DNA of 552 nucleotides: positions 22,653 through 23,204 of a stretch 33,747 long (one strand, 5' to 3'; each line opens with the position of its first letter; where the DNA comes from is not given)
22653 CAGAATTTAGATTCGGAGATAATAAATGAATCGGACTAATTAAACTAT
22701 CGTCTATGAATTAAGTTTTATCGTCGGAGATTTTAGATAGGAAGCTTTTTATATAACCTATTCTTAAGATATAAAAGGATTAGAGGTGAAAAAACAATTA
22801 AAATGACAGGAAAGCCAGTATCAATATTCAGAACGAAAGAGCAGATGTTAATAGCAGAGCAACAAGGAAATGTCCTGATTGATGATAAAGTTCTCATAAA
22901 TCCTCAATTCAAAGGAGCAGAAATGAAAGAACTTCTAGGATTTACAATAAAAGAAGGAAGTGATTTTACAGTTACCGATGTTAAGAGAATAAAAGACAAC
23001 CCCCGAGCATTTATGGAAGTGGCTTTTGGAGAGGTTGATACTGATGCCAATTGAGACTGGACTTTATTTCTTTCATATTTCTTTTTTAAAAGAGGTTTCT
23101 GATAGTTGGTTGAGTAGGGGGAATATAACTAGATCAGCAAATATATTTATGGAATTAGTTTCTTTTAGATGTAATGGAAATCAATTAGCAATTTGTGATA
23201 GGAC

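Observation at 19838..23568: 3.7-kb accessory block (NYN nuclease, RecQ-HTH helicase, truncated wHTH, two unknown coupled ORFs) between lemA and an M48/HtpX protease gene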

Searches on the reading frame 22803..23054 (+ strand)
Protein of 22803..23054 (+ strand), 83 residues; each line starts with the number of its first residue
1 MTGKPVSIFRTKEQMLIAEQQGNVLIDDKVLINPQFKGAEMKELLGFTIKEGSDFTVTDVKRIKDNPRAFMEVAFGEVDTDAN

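Call 3: search_protein_families(library=pfam, proteins=[window:22803-23054:+], max_evalue=0.1)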
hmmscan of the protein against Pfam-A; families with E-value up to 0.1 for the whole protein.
window:22803-23054:+ (83 aa): 0 families

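Call 4: search_protein_families(library=padloc, proteins=[window:22803-23054:+], max_evalue=0.1)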
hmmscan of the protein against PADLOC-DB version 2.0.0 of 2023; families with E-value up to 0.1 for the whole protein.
window:22803-23054:+ (83 aa): 0 families

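Call 24: find_related_loci(query=window:22803-23054:+, collection=viral_contigs, flank=8000)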
Query window:22803-23054:+ (83 aa) in viral_contigs; peptide patterns used: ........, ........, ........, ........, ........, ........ (x = any residue, [..] = any of these).
11 stretches matched a pattern, but none encodes a relative of the query by tblastn (E <= 1e-3).

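Call 33: search_protein_families(library=phrogs, proteins=[window:22803-23054:+], max_evalue=1)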
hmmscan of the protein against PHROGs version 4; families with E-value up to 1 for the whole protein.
window:22803-23054:+ (83 aa): 0 families

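Call 34: search_protein_families(library=ncbifam, proteins=[window:22803-23054:+], max_evalue=1)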
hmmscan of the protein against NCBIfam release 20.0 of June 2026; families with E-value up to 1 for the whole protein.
window:22803-23054:+ (83 aa): 0 families

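Call 35: search_protein_families(library=pfam, proteins=[window:22803-23054:+], max_evalue=10)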
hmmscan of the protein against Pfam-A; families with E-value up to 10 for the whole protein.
window:22803-23054:+ (83 aa): 0 families

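Call 49: find_homologous_proteins(query=window:22803-23054:+, max_evalue=0.01)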
Query window:22803-23054:+ (83 aa): 12 proteins with E <= 0.01 among 12 candidates.
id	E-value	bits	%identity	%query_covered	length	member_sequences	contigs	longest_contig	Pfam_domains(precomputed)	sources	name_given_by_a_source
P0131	1.7e-46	173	100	100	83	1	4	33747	-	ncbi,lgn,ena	ncbi:MAG: hypothetical protein AABW47_01920 [Nanoarchaeota archaeon]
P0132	4.2e-46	171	99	100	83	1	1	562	-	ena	-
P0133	4.7e-41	155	87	100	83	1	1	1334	-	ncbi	-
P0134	8.1e-40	151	88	100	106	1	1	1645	-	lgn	-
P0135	6.4e-38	145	84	100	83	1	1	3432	-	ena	-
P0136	3.3e-37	143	82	99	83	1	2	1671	-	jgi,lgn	-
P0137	1.9e-35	138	81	100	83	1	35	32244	-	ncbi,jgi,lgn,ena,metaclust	metaclust:\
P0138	3.8e-33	130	77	98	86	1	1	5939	-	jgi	jgi:hypothetical protein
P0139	2.5e-32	128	75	96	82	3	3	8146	-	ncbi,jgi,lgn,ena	-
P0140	1.6e-31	125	72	99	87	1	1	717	-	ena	-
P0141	6.8e-30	120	75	95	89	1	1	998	-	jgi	jgi:hypothetical protein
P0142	2.2e-29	118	73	95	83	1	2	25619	-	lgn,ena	-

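Call 60: predict_structure(alignment_id=A4)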
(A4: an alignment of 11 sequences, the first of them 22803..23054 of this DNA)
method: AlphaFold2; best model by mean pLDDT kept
length: 83 residues; sequences in the alignment: 11
mean_pLDDT: 43.4   pTM: 0.29
mean pLDDT of the five models: 43.4, 41.0, 37.6, 37.5, 36.4
residues with pLDDT >= 90: 0; 70-90: 0; 50-70: 16; < 50: 67
segments of 3 or more residues with pLDDT < 50: 1-8, 27-83
pLDDT, mean of each block of 10 residues (from residue 1): 40 57 50 41 39 39 43 41 34
secondary structure, 60 per line:
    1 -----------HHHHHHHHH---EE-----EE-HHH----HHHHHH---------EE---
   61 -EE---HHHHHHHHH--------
elements in order: H12-20 H41-46 H67-75

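Call 67: search_solved_structures(query=A4, max_evalue=10, show_alignments=2)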
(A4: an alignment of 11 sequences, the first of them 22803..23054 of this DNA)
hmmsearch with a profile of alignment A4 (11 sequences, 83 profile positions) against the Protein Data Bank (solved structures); distinct sequences matched with E-value up to 10: 0.

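Call 71: find_encoding_contigs(protein=P0139, flank=8000, max_places=3)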
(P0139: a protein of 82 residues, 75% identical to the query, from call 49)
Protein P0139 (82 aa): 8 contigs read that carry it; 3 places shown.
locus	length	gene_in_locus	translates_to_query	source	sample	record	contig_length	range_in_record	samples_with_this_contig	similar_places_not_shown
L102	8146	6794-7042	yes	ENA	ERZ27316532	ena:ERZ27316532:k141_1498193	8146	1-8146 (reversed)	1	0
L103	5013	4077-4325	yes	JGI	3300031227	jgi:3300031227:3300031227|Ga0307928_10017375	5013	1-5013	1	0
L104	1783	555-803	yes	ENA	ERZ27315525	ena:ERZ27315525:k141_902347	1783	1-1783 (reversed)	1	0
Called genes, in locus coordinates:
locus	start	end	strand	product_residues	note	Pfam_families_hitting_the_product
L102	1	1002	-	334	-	?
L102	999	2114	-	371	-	PF05063:MT-A70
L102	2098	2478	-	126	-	-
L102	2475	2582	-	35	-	-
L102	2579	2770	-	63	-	-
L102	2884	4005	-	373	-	PF01609:DDE_Tnp_1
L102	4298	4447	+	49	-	-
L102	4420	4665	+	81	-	-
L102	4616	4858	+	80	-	-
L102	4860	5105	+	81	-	-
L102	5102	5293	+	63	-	-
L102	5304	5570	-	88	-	PF19631:Trypco2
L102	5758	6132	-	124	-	PF10754:DUF2569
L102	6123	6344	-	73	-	-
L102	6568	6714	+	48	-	PF01402:RHH_1 (weak)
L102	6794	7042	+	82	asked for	-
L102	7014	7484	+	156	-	-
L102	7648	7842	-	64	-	-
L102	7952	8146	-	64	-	?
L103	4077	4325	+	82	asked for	-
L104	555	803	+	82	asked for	-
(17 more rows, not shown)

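Call 91: find_related_loci(query=A4, collection=viral_contigs, flank=10000)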
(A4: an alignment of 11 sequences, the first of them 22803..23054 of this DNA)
Query A4 (83 aa) in viral_contigs; peptide patterns used: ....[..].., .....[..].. (x = any residue, [..] = any of these).
134 stretches matched a pattern, but none encodes a relative of the query by tblastn (E <= 1e-3).

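Call 93: find_encoding_contigs(protein=P0134, flank=5000, max_places=3)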
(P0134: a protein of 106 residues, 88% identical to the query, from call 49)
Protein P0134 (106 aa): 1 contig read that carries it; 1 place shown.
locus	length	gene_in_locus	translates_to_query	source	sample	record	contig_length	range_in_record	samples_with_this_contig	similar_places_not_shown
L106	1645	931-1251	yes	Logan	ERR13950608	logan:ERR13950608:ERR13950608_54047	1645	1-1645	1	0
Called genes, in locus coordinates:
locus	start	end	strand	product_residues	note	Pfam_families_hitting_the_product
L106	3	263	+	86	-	?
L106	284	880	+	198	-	-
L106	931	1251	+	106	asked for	-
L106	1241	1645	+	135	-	?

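Call 98: search_protein_families(library=pfam, alignment_id=A4, max_evalue=5)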
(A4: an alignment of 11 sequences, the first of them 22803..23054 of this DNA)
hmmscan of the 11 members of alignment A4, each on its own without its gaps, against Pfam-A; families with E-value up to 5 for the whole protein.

A. member 1, window:22803-23054:+ (83 aa): 0 families

B. families by the number of members that match (of 11 scanned): 1 family
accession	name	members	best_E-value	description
PF21383.2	DPAGT1_ins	1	0.12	DPAGT1 insertion domain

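Call 99: search_protein_families(library=pfam, proteins=[L106:3-263:+, L106:284-880:+, L102:6568-6714:+], max_evalue=0.05)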
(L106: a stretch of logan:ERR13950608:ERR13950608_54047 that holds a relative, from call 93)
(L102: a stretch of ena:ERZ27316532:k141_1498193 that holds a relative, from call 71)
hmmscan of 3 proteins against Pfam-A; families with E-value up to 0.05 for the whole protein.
L106:3-263:+ (86 aa): 5 families
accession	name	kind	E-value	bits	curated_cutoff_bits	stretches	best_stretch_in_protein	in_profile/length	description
PF01844.29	HNH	-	7.7e-14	52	21.4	1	34-78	1-46/47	HNH endonuclease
PF14279.12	HNH_5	-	1.6e-13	50.8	27.5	1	34-80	1-47/56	HNH endonuclease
PF02945.21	Endonuclease_7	-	5.5e-07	29.8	23.6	1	17-78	9-65/82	Recombination endonuclease VII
PF21362.3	Sina_RING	-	0.021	15.4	29.3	0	63-73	16-26/35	E3 ubiquitin-protein ligase sina/sinah, RING finger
PF14471.11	DUF4428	-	0.037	14.3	27.8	0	30-53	19-40/51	Domain of unknown function (DUF4428)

L106:284-880:+ (198 aa): 9 families
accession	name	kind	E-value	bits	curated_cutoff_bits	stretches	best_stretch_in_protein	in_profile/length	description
PF23455.1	DUF7129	-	0.00026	21.1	30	1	151-186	5-37/45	Domain of unknown function (DUF7129)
PF10080.14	FtrD-like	-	0.00035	21.1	26.3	1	148-181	42-75/101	Membrane iron-sulfur containing protein FtrD-like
PF12773.13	DZR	-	0.006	17.2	27.3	1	155-186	10-34/45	Double zinc ribbon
PF01155.25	HypA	-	0.0061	17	28.9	1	151-189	64-99/112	Hydrogenase/urease nickel incorporation, metallochaperone, hypA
PF09719.15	C_GCAxxG_C_C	-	0.014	15.9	27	1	126-188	52-113/118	Putative redox-active protein (C_GCAxxG_C_C)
PF08271.17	Zn_Ribbon_TF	-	0.019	14.9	29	0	153-173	15-35/43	TFIIB zinc-binding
PF24460.1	DUF7575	-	0.02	14.7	28.5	0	176-186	3-13/28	Domain of unknown function (DUF7575)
PF09334.17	tRNA-synt_1g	-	0.022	14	20.1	1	80-186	46-146/391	tRNA synthetases class I (M)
PF19248.4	DUF5896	-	0.03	14.4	25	1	105-161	3-59/191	Family of unknown function (DUF5896)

L102:6568-6714:+ (48 aa): 1 family
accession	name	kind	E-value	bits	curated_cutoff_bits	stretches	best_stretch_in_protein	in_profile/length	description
PF01402.27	RHH_1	-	8.5e-06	26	20.5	1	6-45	2-38/39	Ribbon-helix-helix protein, copG family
